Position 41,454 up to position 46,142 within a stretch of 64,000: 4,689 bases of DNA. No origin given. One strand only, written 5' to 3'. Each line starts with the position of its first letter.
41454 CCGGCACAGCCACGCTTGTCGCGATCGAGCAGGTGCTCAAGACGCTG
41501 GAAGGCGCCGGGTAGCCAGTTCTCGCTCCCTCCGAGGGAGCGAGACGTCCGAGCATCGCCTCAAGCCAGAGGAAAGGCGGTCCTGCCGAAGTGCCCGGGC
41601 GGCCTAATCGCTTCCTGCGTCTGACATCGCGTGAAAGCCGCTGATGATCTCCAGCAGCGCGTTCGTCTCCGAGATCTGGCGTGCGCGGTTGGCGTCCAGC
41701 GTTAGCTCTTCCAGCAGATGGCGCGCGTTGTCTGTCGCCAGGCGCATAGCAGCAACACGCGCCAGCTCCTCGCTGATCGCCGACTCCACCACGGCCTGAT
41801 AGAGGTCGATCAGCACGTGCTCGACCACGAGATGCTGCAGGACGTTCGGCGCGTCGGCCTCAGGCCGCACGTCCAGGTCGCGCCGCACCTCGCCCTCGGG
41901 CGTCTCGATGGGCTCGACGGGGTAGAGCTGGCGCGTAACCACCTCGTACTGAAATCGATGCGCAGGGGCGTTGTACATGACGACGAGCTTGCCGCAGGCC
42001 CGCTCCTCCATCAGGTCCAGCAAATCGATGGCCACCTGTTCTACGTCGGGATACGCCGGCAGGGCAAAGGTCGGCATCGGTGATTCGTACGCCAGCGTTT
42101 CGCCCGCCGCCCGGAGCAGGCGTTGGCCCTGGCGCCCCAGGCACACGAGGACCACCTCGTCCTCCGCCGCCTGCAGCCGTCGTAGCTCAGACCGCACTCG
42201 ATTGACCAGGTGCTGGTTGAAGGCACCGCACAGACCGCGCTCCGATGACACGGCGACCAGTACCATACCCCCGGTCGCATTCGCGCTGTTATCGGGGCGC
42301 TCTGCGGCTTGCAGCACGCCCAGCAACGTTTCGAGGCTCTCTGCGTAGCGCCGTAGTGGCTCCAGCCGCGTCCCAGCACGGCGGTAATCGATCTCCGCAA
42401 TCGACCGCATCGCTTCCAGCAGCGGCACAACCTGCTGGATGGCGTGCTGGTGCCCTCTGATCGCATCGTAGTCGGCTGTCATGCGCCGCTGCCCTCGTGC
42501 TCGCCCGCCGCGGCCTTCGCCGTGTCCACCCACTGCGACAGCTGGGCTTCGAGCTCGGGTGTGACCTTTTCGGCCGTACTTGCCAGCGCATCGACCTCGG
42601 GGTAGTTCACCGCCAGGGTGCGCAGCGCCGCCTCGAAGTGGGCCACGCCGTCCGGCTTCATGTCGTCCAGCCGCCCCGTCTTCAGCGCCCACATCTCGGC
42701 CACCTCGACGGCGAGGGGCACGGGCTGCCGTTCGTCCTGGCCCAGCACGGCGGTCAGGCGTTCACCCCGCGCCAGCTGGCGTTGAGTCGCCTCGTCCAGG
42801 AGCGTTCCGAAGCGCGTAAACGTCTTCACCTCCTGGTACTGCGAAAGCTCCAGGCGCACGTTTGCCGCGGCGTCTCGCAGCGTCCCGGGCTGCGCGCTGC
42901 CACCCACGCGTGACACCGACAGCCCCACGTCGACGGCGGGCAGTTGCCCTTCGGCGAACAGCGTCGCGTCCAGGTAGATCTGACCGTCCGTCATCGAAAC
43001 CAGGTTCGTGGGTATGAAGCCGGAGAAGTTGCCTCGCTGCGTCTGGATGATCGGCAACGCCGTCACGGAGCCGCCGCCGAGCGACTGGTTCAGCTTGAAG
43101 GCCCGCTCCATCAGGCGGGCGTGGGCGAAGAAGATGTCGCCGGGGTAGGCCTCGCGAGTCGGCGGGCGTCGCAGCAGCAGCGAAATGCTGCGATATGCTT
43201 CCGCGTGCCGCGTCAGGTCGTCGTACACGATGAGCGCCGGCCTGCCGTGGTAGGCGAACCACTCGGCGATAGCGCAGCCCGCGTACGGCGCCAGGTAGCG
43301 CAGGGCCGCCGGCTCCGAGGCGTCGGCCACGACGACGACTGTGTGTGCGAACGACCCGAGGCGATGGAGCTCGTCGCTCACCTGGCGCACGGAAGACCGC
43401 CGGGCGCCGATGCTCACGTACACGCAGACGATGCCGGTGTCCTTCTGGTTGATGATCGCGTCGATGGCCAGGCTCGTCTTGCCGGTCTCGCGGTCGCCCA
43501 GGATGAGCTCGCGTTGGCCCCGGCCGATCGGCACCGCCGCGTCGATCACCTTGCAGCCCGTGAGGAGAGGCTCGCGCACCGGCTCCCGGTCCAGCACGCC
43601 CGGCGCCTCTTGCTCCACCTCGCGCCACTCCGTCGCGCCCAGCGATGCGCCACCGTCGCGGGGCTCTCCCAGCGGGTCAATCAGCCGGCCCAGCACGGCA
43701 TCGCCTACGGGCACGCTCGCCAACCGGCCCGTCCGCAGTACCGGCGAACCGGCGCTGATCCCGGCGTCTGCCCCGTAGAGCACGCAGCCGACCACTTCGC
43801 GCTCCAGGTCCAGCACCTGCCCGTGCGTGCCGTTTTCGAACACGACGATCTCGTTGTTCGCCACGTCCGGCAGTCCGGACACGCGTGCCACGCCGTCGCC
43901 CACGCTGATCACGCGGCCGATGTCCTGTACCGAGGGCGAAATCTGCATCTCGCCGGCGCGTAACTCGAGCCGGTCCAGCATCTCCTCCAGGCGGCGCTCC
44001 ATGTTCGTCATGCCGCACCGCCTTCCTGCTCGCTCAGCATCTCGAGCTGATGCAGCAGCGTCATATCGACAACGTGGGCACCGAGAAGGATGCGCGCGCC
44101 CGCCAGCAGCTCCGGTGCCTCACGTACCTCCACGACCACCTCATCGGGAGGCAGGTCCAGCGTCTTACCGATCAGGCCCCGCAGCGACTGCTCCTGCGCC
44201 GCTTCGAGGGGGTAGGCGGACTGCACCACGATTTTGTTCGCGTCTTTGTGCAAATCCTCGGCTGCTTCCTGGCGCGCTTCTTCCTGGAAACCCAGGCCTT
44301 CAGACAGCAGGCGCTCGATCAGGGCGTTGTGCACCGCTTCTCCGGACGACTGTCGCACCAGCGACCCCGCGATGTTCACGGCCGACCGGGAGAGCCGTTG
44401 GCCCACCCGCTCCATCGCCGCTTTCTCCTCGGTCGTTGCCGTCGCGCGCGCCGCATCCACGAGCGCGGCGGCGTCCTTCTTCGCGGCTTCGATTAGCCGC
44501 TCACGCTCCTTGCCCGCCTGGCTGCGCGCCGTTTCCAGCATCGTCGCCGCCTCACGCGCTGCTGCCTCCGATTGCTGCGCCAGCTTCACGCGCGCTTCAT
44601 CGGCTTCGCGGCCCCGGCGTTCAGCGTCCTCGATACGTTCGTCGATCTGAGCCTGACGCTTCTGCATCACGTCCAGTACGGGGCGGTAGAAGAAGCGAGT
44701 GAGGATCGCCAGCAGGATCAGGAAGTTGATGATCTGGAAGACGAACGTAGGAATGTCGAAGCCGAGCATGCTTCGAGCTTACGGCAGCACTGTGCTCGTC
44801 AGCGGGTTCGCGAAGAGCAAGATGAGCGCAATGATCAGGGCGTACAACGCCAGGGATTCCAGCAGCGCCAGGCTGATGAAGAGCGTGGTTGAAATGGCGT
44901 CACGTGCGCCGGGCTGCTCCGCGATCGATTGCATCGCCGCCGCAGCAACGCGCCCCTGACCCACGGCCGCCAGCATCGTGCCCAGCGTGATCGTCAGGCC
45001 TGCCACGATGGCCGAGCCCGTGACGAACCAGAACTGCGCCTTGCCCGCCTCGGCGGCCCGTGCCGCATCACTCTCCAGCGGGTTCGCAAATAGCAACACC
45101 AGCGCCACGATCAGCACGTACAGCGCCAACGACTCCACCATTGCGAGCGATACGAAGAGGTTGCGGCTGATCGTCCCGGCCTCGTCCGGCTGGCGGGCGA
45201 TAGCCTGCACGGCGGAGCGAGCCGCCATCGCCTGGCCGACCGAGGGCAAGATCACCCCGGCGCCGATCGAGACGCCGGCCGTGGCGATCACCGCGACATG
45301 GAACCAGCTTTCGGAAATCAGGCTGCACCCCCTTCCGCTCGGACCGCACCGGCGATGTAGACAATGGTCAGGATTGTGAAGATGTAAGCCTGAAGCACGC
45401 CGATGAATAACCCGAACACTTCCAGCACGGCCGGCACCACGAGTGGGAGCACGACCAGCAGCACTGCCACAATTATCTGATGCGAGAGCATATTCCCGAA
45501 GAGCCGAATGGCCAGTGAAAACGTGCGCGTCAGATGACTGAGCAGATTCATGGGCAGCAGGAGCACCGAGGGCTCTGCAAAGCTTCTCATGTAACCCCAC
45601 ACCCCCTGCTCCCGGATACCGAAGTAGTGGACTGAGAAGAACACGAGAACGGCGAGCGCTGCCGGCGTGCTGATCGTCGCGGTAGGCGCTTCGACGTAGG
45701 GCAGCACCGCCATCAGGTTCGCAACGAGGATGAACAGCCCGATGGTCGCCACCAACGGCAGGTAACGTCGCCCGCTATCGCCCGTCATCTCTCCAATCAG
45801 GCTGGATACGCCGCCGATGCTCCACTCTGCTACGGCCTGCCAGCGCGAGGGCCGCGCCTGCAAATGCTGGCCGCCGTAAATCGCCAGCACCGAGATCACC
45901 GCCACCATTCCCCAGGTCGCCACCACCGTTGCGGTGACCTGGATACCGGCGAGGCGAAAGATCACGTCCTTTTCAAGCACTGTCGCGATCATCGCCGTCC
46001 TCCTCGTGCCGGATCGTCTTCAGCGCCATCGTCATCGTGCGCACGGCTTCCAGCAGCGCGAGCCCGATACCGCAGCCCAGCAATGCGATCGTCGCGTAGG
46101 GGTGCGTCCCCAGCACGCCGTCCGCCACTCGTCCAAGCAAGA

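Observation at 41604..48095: ATP synthase operon with N-ATPase-like gene order (beta-epsilon first, 'gene 1'-type small membrane subunit, no separate delta)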

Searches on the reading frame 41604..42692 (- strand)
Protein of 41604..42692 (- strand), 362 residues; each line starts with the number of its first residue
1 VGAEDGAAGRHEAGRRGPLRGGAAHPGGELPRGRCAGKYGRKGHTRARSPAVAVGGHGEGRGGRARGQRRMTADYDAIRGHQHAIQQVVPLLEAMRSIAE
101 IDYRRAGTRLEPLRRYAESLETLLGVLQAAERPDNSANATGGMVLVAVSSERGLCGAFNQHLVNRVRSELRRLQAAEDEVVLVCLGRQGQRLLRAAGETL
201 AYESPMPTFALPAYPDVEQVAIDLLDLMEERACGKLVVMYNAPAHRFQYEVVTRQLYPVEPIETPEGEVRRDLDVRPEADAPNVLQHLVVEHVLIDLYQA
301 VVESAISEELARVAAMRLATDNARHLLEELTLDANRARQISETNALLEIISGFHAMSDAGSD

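Call 3: search_protein_families(library=pfam, proteins=[window:41604-42692:-], max_evalue=0.01)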
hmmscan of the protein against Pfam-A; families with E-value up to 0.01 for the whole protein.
window:41604-42692:- (362 aa): 1 family
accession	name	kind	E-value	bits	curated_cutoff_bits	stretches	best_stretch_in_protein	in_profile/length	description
PF00231.24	ATP-synt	-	5.5e-54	184.2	39.9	1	78-356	5-285/285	ATP synthase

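Call 4: search_protein_families(library=ncbifam, proteins=[window:41604-42692:-], max_evalue=0.01)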
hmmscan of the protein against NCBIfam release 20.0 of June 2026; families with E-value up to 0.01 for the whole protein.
window:41604-42692:- (362 aa): 13 families
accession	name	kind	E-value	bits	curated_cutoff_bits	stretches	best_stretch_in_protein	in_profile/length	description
TIGR01146.1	ATPsyn_F1gamma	equivalog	1.2e-49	169.7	194.45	1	77-355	6-285/286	ATP synthase F1 subunit gamma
NF004146.0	PRK05621.1-4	equivalog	8e-36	123.9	342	1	85-355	14-295/296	F0F1 ATP synthase subunit gamma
NF004144.0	PRK05621.1-1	equivalog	1.7e-35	122.9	372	1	77-355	6-286/287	F0F1 ATP synthase subunit gamma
NF004145.0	PRK05621.1-2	equivalog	2.3e-35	122.5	317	1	75-358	4-304/306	F0F1 ATP synthase subunit gamma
NF010709.0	PRK14111.1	equivalog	1.1e-33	116.9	425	1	78-356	7-288/290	F0F1 ATP synthase subunit gamma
NF009959.0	PRK13426.1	equivalog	3.1e-30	105.8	394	1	84-353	13-288/291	F0F1 ATP synthase subunit gamma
NF004147.0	PRK05621.2-1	equivalog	3.5e-30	105.8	382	1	83-356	13-292/293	F0F1 ATP synthase subunit gamma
NF009957.0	PRK13424.1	equivalog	5.2e-29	101.4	436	1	85-356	14-289/291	F0F1 ATP synthase subunit gamma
NF009958.0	PRK13425.1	equivalog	1.4e-28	100.2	501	1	82-357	11-291/292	F0F1 ATP synthase subunit gamma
NF010708.0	PRK14110.1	equivalog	1.9e-26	93.2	445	1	82-356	13-290/291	F0F1 ATP synthase subunit gamma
TIGR03323.1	alt_F1F0_F1_gam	exception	1.6e-23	83.5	282.35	1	86-356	12-285/285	alternate F1F0 ATPase, F1 subunit gamma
NF009960.0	PRK13427.1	equivalog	1.7e-23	83.6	432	1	99-356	28-288/289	F0F1 ATP synthase subunit gamma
NF009956.0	PRK13422.1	equivalog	5.5e-16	58.8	582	2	272-355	214-297/298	F0F1 ATP synthase subunit gamma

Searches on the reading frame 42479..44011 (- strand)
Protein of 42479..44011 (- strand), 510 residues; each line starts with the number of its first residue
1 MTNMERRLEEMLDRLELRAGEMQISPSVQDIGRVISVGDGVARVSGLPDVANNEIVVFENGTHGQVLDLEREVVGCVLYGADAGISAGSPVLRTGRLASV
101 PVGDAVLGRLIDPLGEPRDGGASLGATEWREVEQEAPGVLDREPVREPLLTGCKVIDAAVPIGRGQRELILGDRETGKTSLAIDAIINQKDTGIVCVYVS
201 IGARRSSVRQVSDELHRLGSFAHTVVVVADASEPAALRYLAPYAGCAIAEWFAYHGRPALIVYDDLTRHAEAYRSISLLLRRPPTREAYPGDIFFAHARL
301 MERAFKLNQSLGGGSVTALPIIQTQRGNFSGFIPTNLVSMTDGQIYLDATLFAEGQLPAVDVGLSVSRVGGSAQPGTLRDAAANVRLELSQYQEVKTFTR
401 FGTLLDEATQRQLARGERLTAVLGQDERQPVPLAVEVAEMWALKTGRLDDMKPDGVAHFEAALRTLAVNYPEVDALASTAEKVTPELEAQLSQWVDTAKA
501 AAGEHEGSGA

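Call 3: search_protein_families(library=pfam, proteins=[window:42479-44011:-], max_evalue=0.01)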
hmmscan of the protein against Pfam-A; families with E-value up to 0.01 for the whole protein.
window:42479-44011:- (510 aa): 4 families
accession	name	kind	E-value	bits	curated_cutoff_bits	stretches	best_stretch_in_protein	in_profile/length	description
PF00006.31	ATP-synt_ab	-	1.9e-75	253.6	29.5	1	152-367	1-213/213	ATP synthase alpha/beta family, nucleotide-binding domain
PF00306.32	ATP-synt_ab_C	-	6.2e-26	91.6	27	1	376-496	3-124/126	ATP synthase alpha/beta chain, C terminal domain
PF02874.29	ATP-synt_ab_N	-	3.3e-15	56.8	20.9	1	28-95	2-69/69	ATP synthase alpha/beta family, beta-barrel domain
PF06745.19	ATPase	-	0.0026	17.6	26.6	1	162-212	16-67/231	KaiC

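Call 4: search_protein_families(library=ncbifam, proteins=[window:42479-44011:-], max_evalue=0.01)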
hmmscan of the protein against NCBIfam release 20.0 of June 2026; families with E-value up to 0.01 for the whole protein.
window:42479-44011:- (510 aa): 35 families (the best 25 are shown)
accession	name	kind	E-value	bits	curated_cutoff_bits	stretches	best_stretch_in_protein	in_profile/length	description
NF009884.0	PRK13343.1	equivalog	1.3e-192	641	554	1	5-500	4-500/507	F0F1 ATP synthase subunit alpha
TIGR00962.1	atpA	equivalog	1.5e-182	607.8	484.45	1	9-499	5-498/503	F0F1 ATP synthase subunit alpha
TIGR03324.1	alt_F1F0_F1_al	exception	1.2e-169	565.2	750.5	1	8-486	5-484/497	alternate F1F0 ATPase, F1 subunit alpha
NF045863.1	glide_MMOB1660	exception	2e-118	396.6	600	1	34-448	3-422/515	MMOB1660 family gliding motility ATPase complex subunit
NF005523.0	PRK07165.1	equivalog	1.7e-85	287.6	414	1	130-427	110-402/509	ATP F0F1 synthase subunit alpha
NF045936.2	MSC_0619_alpha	exception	5.5e-79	266.1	520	1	132-422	108-393/505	MSC_0619 family F1-like ATPase alpha subunit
TIGR02546.1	III_secr_ATP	equivalog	6.2e-62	209.7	604.75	1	28-443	3-421/423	type III secretion system ATPase SctN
TIGR03496.1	FliI_clade1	equivalog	1.3e-57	195.5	619.1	1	32-440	1-411/414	flagellar protein export ATPase FliI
NF005295.0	PRK06820.1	equivalog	8.4e-55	186.5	690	1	18-433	16-428/440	EscN/YscN/HrcN family type III secretion system ATPase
NF006575.0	PRK09099.1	subfamily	1.1e-54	185.9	706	1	19-404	15-398/443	type III secretion system ATPase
TIGR01026.1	fliI_yscN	subfamily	1.1e-53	182.6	379.5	1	10-427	3-422/440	FliI/YscN family ATPase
NF005391.0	PRK06936.1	equivalog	1.5e-52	179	657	1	27-433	20-427/439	type III secretion system ATPase SctN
TIGR03498.1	FliI_clade3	equivalog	8.1e-51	173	587.45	1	32-434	1-408/418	flagellar protein export ATPase FliI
TIGR03497.1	FliI_clade2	equivalog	5.7e-49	167.2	629.8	1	61-409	33-375/413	flagellar protein export ATPase FliI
NF006012.0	PRK08149.1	equivalog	1.4e-48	166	594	1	63-426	48-412/431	type III secretion system ATPase SctN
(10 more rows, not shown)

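Call 6: find_encoding_contigs(protein=window:42479-44011:-, flank=10000, max_places=6)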
Protein window:42479-44011:- (510 aa): no gene with exactly this product is on record in the collection.

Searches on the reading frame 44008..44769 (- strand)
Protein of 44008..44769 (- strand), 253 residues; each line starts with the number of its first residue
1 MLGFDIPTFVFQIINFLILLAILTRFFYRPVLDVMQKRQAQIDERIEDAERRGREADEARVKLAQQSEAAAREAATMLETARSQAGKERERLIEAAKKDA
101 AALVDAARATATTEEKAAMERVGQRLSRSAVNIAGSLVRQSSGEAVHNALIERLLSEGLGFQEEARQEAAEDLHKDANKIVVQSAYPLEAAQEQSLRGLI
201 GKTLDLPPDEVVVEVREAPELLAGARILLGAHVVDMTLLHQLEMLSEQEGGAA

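Call 3: search_protein_families(library=pfam, proteins=[window:44008-44769:-], max_evalue=0.01)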
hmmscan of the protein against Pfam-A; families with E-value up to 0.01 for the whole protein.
window:44008-44769:- (253 aa): 2 families
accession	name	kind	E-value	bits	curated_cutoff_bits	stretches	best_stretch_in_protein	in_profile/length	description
PF00430.23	ATP-synt_B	-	8.4e-22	78.1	28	1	8-138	1-131/132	ATP synthase B/B' CF(0)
PF00213.23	OSCP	-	1.3e-08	35.6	22.3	1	172-248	97-171/172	ATP synthase delta (OSCP) subunit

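Call 4: search_protein_families(library=ncbifam, proteins=[window:44008-44769:-], max_evalue=0.01)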
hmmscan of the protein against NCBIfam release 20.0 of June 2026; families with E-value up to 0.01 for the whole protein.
window:44008-44769:- (253 aa): 26 families (the best 25 are shown)
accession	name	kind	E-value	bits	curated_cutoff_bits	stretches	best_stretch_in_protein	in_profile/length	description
TIGR03321.1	alt_F1F0_F0_B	exception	5e-40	137.8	224.7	1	4-247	3-243/246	alternate F1F0 ATPase, F0 subunit B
NF011044.0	PRK14474.1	equivalog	2.2e-30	106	339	1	5-245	4-242/258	F0F1 ATP synthase subunit B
NF009992.0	PRK13461.1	equivalog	7e-23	81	127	1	4-156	3-155/159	F0F1 ATP synthase subunit B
NF009987.0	PRK13453.1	equivalog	1.2e-21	77.2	172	1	6-157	18-169/173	F0F1 ATP synthase subunit B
TIGR01144.1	ATP_synt_b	equivalog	1.8e-21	76.6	65.5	1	12-157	1-146/147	F0F1 ATP synthase subunit B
NF011043.0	PRK14473.1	equivalog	2e-18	66.9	168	1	2-156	4-158/164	F0F1 ATP synthase subunit B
NF011041.0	PRK14471.1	equivalog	1.1e-16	61.3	200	1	6-156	8-159/164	F0F1 ATP synthase subunit B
NF004411.0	PRK05759.1-2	equivalog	2e-16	60.4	131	1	8-156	6-154/156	F0F1 ATP synthase subunit B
NF005606.0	PRK07352.1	equivalog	1.6e-15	57.3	137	1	9-155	23-169/175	F0F1 ATP synthase subunit B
NF004412.0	PRK05759.1-3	equivalog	1e-14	54.8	156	1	7-156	28-178/185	F0F1 ATP synthase subunit B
NF004413.0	PRK05759.1-4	equivalog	1.5e-13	51.2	197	1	8-157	6-155/156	F0F1 ATP synthase subunit B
NF005607.0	PRK07353.1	equivalog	3e-12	46.6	131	1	5-127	18-141/155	F0F1 ATP synthase subunit B'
NF006293.0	PRK08476.1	equivalog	2.3e-11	44.1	118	1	5-106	6-107/141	F0F1 ATP synthase subunit B'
NF011042.0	PRK14472.1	equivalog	5.9e-11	42.6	198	1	11-155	23-167/175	F0F1 ATP synthase subunit B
NF009991.0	PRK13460.1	equivalog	7.3e-10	39.1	183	1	9-154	19-164/173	F0F1 ATP synthase subunit B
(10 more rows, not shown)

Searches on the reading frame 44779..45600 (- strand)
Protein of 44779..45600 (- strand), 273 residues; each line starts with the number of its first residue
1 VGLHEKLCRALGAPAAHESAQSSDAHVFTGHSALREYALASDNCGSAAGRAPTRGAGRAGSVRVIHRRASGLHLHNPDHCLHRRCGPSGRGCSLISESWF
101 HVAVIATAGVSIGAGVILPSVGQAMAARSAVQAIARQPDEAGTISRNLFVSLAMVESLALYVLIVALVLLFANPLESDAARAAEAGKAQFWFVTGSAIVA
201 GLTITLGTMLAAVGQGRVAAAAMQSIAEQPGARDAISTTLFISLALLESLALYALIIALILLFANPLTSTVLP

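Call 3: search_protein_families(library=pfam, proteins=[window:44779-45600:-], max_evalue=0.01)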
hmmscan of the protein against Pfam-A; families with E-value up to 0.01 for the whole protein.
window:44779-45600:- (273 aa): 1 family
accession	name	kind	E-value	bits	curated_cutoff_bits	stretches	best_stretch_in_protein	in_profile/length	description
PF00137.26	ATP-synt_C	-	1.5e-27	96.1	24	2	198-261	1-60/60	ATP synthase subunit C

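Call 4: search_protein_families(library=ncbifam, proteins=[window:44779-45600:-], max_evalue=0.01)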
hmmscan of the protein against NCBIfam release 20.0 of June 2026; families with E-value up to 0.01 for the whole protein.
window:44779-45600:- (273 aa): 20 families
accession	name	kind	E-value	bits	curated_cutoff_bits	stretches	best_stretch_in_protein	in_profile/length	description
NF009998.0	PRK13468.1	equivalog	1.2e-50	169.7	116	2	98-177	5-84/88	F0F1 ATP synthase subunit C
TIGR03322.1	alt_F1F0_F0_C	exception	3.3e-44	149.4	130.85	2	99-175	5-81/86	alternate F1F0 ATPase, F0 subunit C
NF005608.0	PRK07354.1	equivalog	6.8e-40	135.6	128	2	102-175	7-80/81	F0F1 ATP synthase subunit C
NF009999.0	PRK13471.1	equivalog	1.3e-23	83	124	2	189-264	9-84/85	F0F1 ATP synthase subunit C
NF006295.0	PRK08482.1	equivalog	4e-22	78.7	135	2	183-268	18-104/105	F0F1 ATP synthase subunit C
TIGR01260.1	ATP_synt_c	equivalog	4.4e-22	77.9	43.95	2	211-264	5-58/58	ATP synthase F0 subunit C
NF005521.0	PRK07159.1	equivalog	3.6e-21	75.1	122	2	195-263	32-99/101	F0F1 ATP synthase subunit C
NF005363.0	PRK06876.1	equivalog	6.2e-21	74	71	2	196-267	8-79/80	F0F1 ATP synthase subunit C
NF005733.0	PRK07558.1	equivalog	2.3e-16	59.7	85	2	198-264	9-74/75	F0F1 ATP synthase subunit C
NF005900.0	PRK07874.1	equivalog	2.5e-13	50.1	114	2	107-166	18-77/80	ATP synthase F0 subunit C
NF004532.0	PRK05880.1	equivalog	2.5e-13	50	120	2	104-174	11-81/83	F0F1 ATP synthase subunit C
NF004888.0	PRK06251.1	equivalog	1.2e-11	44.7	101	2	179-265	19-101/102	V-type ATP synthase subunit K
NF007200.0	PRK09621.1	equivalog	2.4e-11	43.8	108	2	107-169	82-140/141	ATP synthase subunit C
NF009995.0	PRK13464.1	equivalog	1.1e-08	35.7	168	2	196-268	15-87/101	F0F1 ATP synthase subunit B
NF011483.0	PRK14893.1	equivalog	7.7e-07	29.3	188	1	107-263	14-155/162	V-type ATP synthase subunit K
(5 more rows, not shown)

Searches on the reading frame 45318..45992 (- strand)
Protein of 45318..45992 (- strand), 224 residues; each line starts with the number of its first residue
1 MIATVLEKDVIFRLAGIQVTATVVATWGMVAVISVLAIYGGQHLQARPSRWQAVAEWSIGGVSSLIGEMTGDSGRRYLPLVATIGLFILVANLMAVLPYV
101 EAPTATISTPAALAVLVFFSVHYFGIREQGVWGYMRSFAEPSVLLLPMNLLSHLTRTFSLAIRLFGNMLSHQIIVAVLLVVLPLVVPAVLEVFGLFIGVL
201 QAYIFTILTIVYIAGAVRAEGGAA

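Call 3: search_protein_families(library=pfam, proteins=[window:45318-45992:-], max_evalue=0.01)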
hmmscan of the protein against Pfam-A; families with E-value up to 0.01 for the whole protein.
window:45318-45992:- (224 aa): 1 family
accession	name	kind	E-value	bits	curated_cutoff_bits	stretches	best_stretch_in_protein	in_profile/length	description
PF00119.25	ATP-synt_A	-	2.4e-47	162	33.9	1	24-213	2-216/217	ATP synthase A chain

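Call 4: search_protein_families(library=ncbifam, proteins=[window:45318-45992:-], max_evalue=0.01)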
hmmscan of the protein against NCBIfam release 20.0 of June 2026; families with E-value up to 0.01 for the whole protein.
window:45318-45992:- (224 aa): 14 families
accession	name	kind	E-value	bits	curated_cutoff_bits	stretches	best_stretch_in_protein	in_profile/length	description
NF004481.0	PRK05815.2-3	equivalog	1.6e-68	230.7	227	1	7-220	6-221/225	F0F1 ATP synthase subunit A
NF009955.0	PRK13421.1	equivalog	5.2e-61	206.1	302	1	1-219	1-219/231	F0F1 ATP synthase subunit A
TIGR03306.1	altF1_A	exception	1e-59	201.8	302.1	1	11-217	8-216/217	alternate F1F0 ATPase, F0 subunit A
NF009954.0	PRK13420.1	equivalog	4e-57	193.6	272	1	6-220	6-220/229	F0F1 ATP synthase subunit A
NF004486.0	PRK05815.3-4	equivalog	2.5e-48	164.7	272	1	11-217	19-223/224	F0F1 ATP synthase subunit A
TIGR01131.1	ATP_synt_6_or_A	equivalog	3.5e-37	128.5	102.6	1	24-215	15-225/227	F0F1 ATP synthase subunit A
NF004484.0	PRK05815.3-2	equivalog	4e-37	128.2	234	1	17-214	17-221/226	F0F1 ATP synthase subunit A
NF004479.0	PRK05815.1-4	equivalog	1e-35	123.1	268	1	9-220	5-237/238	F0F1 ATP synthase subunit A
NF004482.0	PRK05815.2-4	equivalog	4.6e-35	121.5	225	1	14-219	22-250/252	F0F1 ATP synthase subunit A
NF004477.0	PRK05815.1-1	equivalog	1e-20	74.3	280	1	24-216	46-264/268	F0F1 ATP synthase subunit A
NF004485.0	PRK05815.3-3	equivalog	1.1e-20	74.2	249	2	42-179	49-192/281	F0F1 ATP synthase subunit A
NF009953.0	PRK13419.1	equivalog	2.9e-20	72.9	460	1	17-221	107-334/346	F0F1 ATP synthase subunit A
NF004487.0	PRK05815.3-5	equivalog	1.1e-12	47.9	224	1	41-216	50-236/269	F0F1 ATP synthase subunit A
NF009952.0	PRK13417.1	equivalog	0.00016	21.2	531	1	103-214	218-346/352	F0F1 ATP synthase subunit A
